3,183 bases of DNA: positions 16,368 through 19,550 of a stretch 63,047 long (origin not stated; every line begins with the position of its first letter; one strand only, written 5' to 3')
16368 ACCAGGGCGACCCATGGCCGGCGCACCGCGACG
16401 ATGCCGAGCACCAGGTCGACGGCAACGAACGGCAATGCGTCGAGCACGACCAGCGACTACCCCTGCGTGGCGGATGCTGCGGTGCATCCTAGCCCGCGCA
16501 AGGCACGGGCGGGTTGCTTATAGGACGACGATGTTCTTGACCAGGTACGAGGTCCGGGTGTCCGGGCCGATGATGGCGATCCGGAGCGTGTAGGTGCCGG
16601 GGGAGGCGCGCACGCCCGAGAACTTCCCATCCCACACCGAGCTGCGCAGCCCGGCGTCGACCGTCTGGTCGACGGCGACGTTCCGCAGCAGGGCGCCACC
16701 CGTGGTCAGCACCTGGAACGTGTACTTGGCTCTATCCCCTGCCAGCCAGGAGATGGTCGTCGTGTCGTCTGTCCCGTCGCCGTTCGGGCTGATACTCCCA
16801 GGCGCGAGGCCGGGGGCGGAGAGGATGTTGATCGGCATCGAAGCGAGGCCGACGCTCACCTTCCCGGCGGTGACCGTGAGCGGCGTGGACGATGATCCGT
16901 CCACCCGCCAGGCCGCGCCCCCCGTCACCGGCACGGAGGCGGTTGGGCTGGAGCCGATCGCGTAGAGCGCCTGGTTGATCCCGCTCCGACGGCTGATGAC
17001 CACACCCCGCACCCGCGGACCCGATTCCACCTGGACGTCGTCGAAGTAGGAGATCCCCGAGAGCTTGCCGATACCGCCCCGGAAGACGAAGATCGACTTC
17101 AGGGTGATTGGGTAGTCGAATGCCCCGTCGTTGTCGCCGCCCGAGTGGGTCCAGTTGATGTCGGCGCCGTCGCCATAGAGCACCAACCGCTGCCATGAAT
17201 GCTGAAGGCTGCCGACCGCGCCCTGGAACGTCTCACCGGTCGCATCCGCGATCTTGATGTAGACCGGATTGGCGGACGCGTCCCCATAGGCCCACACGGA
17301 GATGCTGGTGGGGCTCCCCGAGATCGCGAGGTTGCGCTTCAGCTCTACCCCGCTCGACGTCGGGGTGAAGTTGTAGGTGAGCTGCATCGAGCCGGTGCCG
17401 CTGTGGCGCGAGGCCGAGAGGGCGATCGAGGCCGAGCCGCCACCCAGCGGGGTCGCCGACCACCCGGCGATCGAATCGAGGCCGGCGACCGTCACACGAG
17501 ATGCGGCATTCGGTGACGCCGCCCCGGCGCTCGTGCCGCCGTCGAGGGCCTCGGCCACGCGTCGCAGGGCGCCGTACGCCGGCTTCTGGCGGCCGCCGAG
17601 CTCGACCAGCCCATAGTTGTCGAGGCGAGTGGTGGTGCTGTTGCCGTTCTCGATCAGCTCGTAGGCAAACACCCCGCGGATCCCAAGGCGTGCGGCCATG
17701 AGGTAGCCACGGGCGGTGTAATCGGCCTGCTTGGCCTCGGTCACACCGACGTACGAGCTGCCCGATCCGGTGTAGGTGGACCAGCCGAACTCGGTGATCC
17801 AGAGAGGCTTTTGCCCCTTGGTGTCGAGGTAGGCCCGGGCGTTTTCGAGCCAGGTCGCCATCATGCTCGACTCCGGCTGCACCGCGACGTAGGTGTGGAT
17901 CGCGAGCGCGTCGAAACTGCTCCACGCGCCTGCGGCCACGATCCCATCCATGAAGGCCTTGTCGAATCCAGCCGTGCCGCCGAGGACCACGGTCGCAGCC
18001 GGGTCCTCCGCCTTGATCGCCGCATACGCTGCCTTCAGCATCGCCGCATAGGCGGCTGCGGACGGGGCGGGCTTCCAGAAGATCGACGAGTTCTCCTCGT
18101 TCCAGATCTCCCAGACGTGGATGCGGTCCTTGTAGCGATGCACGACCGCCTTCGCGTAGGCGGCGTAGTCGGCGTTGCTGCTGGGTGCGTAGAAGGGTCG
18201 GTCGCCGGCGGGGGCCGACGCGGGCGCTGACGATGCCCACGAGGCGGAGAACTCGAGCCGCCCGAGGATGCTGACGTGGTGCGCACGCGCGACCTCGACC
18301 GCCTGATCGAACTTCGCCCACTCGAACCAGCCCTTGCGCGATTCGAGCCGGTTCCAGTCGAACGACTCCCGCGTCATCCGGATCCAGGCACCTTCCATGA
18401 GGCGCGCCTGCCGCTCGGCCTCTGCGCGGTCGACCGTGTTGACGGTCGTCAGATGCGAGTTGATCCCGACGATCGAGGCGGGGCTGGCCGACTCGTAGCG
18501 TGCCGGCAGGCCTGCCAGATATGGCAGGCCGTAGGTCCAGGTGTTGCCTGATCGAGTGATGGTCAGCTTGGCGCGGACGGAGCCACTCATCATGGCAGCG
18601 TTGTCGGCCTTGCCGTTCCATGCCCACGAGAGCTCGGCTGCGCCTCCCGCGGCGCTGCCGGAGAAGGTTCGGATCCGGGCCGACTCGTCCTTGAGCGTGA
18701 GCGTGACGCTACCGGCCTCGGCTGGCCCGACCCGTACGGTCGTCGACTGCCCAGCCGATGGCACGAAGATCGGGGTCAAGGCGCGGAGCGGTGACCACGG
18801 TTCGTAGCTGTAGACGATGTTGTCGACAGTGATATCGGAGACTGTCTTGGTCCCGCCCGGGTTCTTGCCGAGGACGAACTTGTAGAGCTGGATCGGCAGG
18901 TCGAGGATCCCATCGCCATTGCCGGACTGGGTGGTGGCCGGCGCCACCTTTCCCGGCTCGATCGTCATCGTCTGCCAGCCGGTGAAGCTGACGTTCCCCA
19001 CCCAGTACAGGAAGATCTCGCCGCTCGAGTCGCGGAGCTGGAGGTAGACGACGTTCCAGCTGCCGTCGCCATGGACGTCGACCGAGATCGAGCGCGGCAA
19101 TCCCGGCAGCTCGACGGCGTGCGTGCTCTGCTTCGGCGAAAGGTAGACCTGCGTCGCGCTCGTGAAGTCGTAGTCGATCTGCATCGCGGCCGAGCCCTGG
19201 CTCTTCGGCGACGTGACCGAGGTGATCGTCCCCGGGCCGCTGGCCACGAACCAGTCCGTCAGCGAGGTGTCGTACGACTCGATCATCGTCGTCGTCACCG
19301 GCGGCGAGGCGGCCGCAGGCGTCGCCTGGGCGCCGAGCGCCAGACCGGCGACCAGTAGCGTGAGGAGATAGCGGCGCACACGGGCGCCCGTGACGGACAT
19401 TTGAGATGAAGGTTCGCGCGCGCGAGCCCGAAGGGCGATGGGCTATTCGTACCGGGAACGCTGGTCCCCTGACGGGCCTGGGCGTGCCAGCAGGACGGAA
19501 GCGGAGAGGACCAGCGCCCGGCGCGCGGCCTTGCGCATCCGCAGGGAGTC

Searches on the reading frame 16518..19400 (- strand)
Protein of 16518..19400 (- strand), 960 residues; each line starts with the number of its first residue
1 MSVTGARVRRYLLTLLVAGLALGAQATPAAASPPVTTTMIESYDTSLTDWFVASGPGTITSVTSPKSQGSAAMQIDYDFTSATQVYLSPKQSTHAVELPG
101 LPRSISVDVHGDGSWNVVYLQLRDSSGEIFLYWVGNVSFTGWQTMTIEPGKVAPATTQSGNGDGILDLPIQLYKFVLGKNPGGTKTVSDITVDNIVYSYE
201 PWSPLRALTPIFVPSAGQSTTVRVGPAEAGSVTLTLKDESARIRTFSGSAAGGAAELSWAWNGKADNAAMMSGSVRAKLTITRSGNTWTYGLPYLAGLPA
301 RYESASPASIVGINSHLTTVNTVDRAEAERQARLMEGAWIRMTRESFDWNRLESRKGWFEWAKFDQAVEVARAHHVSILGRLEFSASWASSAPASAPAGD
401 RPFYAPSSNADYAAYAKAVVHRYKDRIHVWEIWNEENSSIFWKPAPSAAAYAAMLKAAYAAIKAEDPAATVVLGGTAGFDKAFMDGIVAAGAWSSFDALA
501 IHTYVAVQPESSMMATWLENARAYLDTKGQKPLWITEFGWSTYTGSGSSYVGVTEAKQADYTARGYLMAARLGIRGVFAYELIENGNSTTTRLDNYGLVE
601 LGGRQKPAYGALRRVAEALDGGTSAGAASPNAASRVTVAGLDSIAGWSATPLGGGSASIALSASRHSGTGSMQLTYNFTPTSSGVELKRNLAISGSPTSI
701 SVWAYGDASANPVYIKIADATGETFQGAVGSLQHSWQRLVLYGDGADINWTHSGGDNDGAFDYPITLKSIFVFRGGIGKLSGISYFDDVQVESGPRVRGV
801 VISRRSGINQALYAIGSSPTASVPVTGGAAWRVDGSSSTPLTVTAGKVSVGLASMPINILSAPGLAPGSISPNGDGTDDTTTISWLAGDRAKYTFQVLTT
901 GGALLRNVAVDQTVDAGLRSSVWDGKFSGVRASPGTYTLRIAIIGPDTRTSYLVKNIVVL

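Call 53: search_protein_families(library=pfam, proteins=[window:16518-19400:-], max_evalue=0.001)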
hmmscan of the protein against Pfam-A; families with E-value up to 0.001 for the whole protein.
window:16518-19400:- (960 aa): 6 families
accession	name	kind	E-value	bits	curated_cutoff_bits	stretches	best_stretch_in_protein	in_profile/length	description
PF04620.18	FlaA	-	1.2e-08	35.4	25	1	103-148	121-166/230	Flagellar filament outer layer protein Flaa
PF13860.13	FlgD_ig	-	6.5e-06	26.5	27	0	875-941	7-73/79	FlgD Ig-like domain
PF11790.14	Glyco_hydro_cc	-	2.3e-05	24.6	21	1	443-548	84-181/237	Glycosyl hydrolase catalytic core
PF02449.21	Glyco_hydro_42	-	6.5e-05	22.9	21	0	322-378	6-63/376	Beta-galactosidase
PF07745.19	Glyco_hydro_53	-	9.7e-05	21.9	24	1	345-549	48-255/340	Glycosyl hydrolase family 53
PF00331.26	Glyco_hydro_10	-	0.00011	22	22.1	1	330-436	27-129/311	Glycosyl hydrolase family 10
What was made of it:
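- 15071..19400 (-): 960-aa secreted glycoside-hydrolase-like protein (16518-19400) and Wzy_C polymerase/ligase-like protein (15071-16447), conserved at the end of the block. Pfam (call 53).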
